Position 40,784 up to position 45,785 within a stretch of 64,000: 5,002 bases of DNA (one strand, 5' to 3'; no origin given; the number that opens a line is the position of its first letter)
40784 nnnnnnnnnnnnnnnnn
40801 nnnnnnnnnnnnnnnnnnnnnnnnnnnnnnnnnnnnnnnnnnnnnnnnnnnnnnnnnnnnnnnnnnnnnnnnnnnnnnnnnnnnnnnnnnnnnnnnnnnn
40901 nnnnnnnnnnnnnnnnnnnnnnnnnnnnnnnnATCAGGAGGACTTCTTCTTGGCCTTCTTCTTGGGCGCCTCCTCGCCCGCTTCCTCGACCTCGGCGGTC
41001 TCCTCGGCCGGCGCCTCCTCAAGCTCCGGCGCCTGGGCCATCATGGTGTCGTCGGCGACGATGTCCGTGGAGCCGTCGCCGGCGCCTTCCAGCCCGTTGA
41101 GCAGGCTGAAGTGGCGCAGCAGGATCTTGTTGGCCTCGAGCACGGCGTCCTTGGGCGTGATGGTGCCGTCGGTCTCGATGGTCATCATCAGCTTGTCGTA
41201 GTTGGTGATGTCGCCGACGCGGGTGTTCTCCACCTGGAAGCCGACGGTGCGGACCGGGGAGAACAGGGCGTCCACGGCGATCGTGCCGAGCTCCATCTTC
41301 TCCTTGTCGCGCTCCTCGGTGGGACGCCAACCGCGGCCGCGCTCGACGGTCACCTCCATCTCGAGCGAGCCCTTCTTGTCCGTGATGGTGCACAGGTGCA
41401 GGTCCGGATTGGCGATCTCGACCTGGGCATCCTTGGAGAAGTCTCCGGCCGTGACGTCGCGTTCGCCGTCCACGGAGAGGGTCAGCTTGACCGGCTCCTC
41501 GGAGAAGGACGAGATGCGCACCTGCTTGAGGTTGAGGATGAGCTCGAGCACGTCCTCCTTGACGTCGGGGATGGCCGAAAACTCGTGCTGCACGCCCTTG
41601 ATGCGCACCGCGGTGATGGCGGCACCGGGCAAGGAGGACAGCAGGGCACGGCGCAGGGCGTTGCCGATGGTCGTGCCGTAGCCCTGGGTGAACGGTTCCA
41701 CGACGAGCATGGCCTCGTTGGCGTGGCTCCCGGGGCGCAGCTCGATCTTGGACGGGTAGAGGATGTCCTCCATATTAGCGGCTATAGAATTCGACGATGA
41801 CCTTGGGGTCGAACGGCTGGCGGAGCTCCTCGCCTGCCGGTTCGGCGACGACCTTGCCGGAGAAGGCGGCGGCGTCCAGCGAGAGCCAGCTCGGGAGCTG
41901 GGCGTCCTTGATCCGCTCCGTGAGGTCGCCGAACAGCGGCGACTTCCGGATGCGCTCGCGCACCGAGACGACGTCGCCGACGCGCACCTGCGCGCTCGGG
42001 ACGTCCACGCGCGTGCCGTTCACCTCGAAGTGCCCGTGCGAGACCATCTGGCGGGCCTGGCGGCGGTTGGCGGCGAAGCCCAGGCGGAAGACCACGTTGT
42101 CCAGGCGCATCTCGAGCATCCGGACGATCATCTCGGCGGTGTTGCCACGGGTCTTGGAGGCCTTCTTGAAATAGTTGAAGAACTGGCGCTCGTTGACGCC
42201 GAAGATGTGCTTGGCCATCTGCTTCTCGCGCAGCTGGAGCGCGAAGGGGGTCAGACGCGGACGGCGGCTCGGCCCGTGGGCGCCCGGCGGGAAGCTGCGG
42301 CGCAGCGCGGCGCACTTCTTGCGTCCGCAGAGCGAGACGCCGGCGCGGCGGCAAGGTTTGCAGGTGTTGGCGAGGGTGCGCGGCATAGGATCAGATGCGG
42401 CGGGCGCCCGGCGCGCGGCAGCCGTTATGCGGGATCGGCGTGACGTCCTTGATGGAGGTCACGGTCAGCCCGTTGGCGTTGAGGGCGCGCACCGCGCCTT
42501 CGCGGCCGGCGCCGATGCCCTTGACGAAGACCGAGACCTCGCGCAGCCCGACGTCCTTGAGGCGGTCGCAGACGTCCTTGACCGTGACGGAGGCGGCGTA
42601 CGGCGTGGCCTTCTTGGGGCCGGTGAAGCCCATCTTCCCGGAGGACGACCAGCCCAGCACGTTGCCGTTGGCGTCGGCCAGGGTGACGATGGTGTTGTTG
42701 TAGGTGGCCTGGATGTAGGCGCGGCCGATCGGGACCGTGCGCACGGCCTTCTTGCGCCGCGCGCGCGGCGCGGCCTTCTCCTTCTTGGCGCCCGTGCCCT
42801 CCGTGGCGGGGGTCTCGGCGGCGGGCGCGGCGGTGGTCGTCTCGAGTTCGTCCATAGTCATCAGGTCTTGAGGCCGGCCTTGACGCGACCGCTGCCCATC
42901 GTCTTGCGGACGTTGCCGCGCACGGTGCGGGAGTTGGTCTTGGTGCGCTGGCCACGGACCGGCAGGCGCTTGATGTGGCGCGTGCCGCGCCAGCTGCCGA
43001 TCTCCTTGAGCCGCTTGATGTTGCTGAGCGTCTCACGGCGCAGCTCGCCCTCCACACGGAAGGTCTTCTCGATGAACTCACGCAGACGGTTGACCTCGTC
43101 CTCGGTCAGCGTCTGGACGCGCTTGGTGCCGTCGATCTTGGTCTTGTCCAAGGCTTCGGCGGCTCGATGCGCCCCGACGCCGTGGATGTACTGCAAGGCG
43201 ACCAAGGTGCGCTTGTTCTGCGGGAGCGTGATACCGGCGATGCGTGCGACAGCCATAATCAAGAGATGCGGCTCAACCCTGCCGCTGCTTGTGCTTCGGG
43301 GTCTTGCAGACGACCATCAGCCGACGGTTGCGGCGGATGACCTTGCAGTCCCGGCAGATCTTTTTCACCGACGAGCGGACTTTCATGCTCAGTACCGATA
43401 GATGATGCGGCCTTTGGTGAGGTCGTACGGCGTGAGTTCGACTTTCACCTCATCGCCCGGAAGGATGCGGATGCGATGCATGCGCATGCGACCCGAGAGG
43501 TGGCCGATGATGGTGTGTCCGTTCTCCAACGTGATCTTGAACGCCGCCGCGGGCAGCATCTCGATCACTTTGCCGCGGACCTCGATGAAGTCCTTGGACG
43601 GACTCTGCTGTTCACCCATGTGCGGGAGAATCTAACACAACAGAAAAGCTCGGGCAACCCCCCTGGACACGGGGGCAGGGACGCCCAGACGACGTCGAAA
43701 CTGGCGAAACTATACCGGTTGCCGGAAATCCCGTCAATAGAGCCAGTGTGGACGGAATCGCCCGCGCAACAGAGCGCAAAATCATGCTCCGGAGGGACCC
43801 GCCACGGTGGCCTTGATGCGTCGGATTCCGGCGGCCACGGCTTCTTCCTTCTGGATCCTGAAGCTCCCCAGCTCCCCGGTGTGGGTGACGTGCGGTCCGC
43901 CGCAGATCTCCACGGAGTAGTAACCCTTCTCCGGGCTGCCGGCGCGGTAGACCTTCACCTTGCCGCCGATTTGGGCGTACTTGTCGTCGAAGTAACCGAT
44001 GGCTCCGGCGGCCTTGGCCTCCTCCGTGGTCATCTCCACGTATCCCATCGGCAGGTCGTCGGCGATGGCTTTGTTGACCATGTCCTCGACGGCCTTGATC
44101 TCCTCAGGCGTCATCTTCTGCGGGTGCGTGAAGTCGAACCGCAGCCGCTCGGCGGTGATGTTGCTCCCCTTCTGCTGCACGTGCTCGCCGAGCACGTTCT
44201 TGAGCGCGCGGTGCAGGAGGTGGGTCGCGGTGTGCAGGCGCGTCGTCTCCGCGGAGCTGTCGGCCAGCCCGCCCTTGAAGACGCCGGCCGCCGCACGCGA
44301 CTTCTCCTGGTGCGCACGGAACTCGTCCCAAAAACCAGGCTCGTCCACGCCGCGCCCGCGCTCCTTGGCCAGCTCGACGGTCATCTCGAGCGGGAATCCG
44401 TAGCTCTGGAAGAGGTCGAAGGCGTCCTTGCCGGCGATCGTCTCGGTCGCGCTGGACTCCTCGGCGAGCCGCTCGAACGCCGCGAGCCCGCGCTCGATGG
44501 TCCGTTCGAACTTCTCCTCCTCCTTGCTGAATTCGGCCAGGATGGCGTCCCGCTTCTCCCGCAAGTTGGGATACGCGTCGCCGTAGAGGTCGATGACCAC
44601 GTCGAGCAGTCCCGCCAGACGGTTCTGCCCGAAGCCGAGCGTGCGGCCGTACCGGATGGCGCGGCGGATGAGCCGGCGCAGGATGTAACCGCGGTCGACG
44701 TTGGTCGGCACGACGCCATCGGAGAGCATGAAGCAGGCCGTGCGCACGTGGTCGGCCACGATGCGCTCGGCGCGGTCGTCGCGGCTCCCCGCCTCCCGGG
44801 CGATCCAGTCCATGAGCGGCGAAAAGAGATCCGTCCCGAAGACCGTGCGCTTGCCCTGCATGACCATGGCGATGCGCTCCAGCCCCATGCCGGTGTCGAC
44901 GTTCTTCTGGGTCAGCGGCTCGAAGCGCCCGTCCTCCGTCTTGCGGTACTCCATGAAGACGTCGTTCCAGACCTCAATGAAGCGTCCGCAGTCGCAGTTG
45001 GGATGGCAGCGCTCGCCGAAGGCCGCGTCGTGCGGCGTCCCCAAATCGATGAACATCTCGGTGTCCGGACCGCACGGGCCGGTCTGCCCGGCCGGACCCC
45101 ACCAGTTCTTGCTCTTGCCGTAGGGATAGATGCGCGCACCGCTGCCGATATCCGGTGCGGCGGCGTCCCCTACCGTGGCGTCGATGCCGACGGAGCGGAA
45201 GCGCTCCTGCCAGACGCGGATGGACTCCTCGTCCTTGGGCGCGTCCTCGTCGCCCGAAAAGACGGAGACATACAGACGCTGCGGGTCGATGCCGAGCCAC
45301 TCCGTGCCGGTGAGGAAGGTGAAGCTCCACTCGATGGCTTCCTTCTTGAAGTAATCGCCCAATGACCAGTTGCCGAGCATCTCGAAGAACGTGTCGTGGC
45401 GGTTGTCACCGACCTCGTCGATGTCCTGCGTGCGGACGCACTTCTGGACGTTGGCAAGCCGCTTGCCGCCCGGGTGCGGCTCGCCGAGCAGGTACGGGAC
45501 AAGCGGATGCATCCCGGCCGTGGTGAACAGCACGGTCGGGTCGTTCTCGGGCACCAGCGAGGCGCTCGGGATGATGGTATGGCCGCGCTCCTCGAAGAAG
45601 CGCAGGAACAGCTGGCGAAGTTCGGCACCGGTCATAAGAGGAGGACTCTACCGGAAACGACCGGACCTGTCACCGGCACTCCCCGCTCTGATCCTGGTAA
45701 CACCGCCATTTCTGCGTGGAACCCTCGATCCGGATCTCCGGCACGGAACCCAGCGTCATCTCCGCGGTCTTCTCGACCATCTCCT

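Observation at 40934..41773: rpoA encodes only the alpha N-terminal domain and no alpha-CTD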

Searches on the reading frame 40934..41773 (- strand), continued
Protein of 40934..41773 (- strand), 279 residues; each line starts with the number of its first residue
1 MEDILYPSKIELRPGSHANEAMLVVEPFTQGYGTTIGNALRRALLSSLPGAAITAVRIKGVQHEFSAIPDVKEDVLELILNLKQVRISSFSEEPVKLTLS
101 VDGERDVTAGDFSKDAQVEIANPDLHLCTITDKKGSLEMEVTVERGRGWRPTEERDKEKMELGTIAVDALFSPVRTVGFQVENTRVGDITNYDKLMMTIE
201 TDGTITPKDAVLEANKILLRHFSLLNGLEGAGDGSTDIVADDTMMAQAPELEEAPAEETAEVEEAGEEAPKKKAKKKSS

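Call 60: list_cluster_members(proteins=[P0230, P0154, P0210, P0158, P0142, P0199, P0214, P0132, P0245, P0160])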
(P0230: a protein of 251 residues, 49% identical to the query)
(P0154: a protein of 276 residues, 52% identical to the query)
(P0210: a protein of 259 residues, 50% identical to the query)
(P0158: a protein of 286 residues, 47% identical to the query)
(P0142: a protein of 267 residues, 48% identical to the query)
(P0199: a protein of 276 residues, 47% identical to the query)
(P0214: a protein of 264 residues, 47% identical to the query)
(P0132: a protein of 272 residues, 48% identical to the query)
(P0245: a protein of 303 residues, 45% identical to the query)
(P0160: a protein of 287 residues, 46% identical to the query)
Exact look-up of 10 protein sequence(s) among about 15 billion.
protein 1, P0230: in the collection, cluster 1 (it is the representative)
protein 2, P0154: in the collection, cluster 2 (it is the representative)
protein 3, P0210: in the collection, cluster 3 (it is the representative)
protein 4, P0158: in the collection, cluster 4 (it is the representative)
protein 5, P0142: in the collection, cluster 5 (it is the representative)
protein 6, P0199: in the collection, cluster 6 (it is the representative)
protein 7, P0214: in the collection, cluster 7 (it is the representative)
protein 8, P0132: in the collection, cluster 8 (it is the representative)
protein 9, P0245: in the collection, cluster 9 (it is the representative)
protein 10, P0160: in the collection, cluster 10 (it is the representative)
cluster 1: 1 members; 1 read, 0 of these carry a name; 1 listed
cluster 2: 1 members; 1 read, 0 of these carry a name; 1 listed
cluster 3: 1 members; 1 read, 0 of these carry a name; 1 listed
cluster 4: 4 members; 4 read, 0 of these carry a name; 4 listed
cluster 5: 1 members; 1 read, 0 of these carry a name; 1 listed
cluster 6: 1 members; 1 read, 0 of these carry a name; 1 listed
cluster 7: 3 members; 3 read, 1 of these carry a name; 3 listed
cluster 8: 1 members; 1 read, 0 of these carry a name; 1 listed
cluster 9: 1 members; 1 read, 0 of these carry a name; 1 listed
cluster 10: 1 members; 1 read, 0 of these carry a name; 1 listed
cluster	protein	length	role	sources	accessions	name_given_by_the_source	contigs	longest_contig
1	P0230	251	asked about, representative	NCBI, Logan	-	-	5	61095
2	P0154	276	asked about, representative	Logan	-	-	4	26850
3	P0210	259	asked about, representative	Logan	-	-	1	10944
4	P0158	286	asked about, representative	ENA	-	-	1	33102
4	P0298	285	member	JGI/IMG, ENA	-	-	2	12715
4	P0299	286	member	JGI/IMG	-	-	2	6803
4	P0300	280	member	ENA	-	-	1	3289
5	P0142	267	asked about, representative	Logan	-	-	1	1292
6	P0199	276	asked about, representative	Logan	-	-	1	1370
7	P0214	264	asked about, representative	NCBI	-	-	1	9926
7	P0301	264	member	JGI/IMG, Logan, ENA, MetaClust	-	\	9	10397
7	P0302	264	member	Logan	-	-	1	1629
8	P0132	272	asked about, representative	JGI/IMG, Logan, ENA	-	-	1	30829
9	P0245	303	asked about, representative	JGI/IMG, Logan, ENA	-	-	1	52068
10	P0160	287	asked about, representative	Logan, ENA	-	-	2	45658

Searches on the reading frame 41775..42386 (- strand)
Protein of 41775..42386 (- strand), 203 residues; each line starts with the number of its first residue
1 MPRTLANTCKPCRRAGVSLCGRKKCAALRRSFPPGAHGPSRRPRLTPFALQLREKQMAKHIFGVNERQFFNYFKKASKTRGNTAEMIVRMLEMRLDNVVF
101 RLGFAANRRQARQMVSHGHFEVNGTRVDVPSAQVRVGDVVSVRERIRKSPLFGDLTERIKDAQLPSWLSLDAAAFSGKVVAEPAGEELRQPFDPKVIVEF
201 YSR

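Call 42: search_protein_families(library=pfam, proteins=[window:41775-42386:-], max_evalue=0.00001)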
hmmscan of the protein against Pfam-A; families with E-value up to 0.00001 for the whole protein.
window:41775-42386:- (203 aa): 2 families
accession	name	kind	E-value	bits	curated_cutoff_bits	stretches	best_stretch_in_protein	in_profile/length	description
PF00163.24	Ribosomal_S4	-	2.7e-19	70.1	23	1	7-92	5-95/95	Ribosomal protein S4/S9 N-terminal domain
PF01479.30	S4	-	1.8e-18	66.4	22.8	1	93-140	1-48/48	S4 domain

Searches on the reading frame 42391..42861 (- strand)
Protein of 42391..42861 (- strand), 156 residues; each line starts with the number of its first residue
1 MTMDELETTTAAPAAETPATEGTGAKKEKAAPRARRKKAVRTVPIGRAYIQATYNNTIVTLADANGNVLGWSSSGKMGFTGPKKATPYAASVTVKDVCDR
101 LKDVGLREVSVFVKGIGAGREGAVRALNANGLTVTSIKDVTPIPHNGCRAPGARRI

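Call 42: search_protein_families(library=pfam, proteins=[window:42391-42861:-], max_evalue=0.00001)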
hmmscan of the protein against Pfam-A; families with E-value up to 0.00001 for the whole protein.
window:42391-42861:- (156 aa): 1 family
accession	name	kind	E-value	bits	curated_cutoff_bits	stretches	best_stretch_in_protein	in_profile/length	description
PF00411.24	Ribosomal_S11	-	6.7e-39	133.2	25.1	1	46-155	1-110/110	Ribosomal protein S11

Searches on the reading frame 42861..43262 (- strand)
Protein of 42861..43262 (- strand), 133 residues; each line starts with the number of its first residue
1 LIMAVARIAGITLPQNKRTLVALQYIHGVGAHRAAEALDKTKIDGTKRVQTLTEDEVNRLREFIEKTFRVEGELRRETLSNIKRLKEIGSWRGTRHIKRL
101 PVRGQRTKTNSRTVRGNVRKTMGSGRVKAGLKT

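Call 42: search_protein_families(library=pfam, proteins=[window:42861-43262:-], max_evalue=0.00001)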
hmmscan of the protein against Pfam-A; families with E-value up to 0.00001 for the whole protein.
window:42861-43262:- (133 aa): 1 family
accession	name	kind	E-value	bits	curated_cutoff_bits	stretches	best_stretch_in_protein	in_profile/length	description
PF00416.27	Ribosomal_S13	-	1.4e-27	97.1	31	1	7-113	1-128/128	Ribosomal protein S13/S18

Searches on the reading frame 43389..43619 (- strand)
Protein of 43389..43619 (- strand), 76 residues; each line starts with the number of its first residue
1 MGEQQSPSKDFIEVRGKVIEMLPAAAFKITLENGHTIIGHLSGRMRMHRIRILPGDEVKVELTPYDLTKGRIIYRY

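Call 42: search_protein_families(library=pfam, proteins=[window:43389-43619:-], max_evalue=0.00001)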
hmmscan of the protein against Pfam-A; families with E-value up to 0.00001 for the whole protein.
window:43389-43619:- (76 aa): 1 family
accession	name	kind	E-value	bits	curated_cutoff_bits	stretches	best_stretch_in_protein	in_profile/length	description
PF01176.25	eIF-1a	-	1.4e-26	92.3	30.2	1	12-75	1-64/64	Translation initiation factor 1A / IF-1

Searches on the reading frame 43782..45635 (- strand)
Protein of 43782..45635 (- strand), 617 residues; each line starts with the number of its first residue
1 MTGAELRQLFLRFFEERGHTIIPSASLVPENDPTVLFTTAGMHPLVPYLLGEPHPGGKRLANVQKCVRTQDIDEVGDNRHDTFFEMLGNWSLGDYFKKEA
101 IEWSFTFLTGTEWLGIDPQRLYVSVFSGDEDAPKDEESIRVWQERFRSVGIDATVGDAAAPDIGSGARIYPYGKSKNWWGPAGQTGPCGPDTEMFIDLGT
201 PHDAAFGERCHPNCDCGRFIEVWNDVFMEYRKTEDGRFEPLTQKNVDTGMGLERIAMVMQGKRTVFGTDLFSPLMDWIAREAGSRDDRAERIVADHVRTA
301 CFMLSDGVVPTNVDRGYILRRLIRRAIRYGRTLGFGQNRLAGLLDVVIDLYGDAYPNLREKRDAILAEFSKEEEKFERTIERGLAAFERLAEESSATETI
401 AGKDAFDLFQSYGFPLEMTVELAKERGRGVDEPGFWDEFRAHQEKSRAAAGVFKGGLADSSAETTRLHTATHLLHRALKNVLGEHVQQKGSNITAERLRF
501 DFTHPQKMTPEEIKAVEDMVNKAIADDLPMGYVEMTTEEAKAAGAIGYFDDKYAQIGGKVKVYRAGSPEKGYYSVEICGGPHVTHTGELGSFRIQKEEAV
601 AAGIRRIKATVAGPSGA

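Call 42: search_protein_families(library=pfam, proteins=[window:43782-45635:-], max_evalue=0.00001)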
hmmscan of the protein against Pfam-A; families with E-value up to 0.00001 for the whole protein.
window:43782-45635:- (617 aa): 2 families
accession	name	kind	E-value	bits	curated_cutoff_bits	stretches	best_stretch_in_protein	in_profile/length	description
PF01411.24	tRNA-synt_2c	-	1.9e-136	456.3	30.3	1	5-471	1-452/552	tRNA synthetases class II (A)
PF07973.19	tRNA_SAD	-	1.4e-14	54.3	24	1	560-607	1-43/44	Threonyl and Alanyl tRNA synthetase second additional domain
